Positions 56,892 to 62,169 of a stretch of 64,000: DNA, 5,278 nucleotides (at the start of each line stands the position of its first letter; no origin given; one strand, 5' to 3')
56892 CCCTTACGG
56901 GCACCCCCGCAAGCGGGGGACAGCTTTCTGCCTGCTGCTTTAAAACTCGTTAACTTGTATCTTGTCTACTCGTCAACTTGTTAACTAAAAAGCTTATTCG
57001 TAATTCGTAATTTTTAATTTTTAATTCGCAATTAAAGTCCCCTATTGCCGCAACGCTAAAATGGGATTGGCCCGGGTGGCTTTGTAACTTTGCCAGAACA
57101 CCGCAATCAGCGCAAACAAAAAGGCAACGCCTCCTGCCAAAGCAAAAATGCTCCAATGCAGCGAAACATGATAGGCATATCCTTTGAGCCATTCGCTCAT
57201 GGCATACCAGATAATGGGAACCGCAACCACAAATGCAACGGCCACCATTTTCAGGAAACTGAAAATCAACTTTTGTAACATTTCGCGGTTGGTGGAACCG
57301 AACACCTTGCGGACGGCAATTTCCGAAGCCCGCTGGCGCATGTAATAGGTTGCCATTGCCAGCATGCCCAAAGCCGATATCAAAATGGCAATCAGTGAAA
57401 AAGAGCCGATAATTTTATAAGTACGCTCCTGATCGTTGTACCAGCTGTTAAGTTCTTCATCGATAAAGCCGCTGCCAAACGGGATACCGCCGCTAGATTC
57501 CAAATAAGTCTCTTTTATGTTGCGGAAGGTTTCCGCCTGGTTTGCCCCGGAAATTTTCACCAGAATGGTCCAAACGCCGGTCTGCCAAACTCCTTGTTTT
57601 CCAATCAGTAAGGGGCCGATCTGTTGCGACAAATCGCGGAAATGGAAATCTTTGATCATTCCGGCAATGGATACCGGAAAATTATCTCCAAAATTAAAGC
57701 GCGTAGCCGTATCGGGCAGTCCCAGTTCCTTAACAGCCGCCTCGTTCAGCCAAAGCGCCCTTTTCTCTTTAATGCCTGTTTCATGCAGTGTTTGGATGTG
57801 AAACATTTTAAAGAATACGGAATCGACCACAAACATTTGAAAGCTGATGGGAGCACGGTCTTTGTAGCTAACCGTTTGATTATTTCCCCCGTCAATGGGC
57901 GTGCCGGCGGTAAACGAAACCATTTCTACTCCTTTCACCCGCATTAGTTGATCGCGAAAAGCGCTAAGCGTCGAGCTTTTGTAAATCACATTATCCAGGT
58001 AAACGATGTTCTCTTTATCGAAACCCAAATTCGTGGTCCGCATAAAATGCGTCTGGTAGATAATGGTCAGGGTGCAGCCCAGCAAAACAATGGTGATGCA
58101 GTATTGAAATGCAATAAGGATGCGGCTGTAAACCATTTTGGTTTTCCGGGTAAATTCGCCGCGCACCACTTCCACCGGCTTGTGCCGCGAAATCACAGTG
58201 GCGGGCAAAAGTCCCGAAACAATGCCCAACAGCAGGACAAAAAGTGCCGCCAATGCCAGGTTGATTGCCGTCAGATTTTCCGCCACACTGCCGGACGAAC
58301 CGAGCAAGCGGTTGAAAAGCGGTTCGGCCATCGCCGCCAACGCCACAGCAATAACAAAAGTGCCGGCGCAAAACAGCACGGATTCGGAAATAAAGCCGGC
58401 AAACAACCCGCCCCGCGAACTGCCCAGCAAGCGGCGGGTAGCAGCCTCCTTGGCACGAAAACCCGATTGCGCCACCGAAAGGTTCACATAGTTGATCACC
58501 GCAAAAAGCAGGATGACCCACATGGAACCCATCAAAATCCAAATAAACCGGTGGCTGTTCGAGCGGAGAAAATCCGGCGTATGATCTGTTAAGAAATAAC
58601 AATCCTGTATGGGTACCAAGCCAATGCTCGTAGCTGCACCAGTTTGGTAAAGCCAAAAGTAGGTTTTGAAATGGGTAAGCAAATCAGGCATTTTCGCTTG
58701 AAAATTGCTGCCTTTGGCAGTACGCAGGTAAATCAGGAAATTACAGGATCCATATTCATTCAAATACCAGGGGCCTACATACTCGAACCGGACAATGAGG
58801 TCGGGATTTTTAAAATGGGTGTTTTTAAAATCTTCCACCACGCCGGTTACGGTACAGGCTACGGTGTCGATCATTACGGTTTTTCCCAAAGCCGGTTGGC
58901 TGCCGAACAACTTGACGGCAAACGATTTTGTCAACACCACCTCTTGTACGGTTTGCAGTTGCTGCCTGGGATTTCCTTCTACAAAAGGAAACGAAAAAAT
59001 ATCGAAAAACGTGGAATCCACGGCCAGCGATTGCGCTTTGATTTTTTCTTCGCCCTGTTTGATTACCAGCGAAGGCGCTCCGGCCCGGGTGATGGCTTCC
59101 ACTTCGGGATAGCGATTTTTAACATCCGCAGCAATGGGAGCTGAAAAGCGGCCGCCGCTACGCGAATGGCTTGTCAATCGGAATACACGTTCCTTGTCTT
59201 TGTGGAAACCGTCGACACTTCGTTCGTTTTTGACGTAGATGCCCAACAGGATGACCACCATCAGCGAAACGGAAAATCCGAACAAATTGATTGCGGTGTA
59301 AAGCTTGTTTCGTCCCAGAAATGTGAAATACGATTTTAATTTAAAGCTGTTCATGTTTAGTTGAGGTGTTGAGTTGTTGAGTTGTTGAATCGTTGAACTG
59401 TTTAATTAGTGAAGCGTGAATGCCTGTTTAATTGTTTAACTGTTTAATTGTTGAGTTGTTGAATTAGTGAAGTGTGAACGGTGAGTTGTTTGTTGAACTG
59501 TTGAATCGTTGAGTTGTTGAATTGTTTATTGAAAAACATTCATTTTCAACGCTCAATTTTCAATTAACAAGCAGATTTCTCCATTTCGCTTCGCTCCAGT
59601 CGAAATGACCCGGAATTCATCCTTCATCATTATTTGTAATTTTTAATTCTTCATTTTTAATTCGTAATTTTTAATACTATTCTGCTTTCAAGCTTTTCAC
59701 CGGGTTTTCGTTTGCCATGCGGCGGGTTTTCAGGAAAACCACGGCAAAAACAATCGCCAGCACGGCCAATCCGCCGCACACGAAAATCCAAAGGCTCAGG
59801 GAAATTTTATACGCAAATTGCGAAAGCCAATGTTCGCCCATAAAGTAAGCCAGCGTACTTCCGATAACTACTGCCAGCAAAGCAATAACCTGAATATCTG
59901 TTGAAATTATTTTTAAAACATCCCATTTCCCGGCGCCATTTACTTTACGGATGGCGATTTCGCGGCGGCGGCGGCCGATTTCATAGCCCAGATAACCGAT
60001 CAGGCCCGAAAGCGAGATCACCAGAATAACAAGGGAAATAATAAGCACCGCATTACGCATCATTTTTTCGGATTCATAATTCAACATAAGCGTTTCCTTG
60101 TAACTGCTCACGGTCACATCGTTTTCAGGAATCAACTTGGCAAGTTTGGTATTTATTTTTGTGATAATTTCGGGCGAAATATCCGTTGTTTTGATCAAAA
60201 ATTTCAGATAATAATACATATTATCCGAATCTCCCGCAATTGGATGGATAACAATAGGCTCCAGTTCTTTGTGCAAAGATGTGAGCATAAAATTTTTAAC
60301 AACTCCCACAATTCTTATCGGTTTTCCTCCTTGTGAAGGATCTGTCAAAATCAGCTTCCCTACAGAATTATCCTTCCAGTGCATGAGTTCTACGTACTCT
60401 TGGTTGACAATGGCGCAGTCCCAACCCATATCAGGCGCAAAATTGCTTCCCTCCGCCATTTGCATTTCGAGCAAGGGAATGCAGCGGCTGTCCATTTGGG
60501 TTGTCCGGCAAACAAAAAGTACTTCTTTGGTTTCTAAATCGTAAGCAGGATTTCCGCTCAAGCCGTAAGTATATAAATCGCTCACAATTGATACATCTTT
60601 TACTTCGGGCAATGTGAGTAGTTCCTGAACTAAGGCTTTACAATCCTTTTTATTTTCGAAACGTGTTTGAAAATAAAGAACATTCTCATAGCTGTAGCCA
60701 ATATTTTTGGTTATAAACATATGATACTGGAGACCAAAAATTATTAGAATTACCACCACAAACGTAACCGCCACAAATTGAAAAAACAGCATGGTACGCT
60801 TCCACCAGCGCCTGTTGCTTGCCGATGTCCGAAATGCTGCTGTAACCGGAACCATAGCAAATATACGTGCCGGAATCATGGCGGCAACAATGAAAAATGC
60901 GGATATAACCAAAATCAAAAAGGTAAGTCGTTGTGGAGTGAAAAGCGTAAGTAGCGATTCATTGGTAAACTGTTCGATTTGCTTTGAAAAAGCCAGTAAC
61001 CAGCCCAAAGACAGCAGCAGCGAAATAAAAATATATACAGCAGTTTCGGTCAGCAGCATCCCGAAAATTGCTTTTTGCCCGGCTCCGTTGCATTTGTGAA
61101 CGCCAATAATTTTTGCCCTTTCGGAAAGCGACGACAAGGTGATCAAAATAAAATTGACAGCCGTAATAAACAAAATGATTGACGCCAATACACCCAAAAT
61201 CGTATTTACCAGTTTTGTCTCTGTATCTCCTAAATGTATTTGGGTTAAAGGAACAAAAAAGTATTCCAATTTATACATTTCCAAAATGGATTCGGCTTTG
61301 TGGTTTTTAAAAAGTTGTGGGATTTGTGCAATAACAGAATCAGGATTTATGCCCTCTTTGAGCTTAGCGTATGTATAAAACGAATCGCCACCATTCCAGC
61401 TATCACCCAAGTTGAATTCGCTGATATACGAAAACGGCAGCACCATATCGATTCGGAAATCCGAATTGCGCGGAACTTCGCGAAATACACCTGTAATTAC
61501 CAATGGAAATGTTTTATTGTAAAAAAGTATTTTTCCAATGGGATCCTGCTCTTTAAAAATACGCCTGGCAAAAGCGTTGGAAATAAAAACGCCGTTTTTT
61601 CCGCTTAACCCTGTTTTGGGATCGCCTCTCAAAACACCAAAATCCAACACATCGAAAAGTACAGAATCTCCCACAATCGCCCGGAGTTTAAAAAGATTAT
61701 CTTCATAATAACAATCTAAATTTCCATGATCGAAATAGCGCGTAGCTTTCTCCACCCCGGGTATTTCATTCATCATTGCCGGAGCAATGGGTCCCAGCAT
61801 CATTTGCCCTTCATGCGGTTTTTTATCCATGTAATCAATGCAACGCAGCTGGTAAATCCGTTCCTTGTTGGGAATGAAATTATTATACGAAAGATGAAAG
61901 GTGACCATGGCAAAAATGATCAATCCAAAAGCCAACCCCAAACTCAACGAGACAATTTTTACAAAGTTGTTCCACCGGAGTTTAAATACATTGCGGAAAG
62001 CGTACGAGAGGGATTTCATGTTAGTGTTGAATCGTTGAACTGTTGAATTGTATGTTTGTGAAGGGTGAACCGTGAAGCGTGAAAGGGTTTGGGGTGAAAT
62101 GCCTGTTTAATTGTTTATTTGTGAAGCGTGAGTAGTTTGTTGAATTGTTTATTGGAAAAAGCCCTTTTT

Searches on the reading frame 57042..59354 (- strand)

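Call 19: search_protein_families(library=pfam, max_evalue=0.00001, proteins=[window:57042-59354:-])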
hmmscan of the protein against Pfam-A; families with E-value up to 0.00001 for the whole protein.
window:57042-59354:- (770 aa): 2 families
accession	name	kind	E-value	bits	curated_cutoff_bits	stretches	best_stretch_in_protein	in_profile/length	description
PF12704.14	MacB_PCD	-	1.3e-23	84.8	27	1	20-219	1-198/207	MacB-like periplasmic core domain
PF02687.27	FtsX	-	7.1e-22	78.2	25.5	2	651-764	2-120/120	FtsX-like permease C-terminal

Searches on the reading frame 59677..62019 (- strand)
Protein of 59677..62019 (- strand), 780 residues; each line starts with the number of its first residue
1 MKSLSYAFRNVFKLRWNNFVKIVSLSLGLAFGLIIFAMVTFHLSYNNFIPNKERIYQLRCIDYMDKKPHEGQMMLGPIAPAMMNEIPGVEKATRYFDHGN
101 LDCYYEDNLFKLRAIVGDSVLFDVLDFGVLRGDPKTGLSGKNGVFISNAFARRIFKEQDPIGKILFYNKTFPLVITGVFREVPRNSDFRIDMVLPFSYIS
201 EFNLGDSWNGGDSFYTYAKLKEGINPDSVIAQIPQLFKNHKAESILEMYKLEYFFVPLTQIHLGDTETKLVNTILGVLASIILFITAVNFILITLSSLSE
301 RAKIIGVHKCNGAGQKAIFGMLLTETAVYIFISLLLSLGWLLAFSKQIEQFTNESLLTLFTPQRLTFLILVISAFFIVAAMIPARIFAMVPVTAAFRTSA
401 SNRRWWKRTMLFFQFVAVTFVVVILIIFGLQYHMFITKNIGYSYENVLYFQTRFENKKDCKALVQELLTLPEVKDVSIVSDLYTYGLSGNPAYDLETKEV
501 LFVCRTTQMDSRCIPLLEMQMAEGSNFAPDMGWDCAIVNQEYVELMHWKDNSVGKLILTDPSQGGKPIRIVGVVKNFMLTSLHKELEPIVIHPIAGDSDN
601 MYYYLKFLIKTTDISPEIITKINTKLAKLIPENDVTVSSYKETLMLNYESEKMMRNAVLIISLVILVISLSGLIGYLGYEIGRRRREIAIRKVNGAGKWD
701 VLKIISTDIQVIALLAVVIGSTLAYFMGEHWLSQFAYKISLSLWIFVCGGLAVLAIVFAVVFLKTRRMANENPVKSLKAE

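Call 19: search_protein_families(library=pfam, max_evalue=0.00001, proteins=[window:59677-62019:-])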
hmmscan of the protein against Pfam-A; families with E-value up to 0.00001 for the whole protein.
window:59677-62019:- (780 aa): 2 families
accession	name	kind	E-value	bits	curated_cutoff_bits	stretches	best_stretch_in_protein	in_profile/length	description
PF02687.27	FtsX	-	1.9e-24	86.4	25.5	2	660-773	2-120/120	FtsX-like permease C-terminal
PF12704.14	MacB_PCD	-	2.6e-17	64.2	27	1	23-235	6-206/207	MacB-like periplasmic core domain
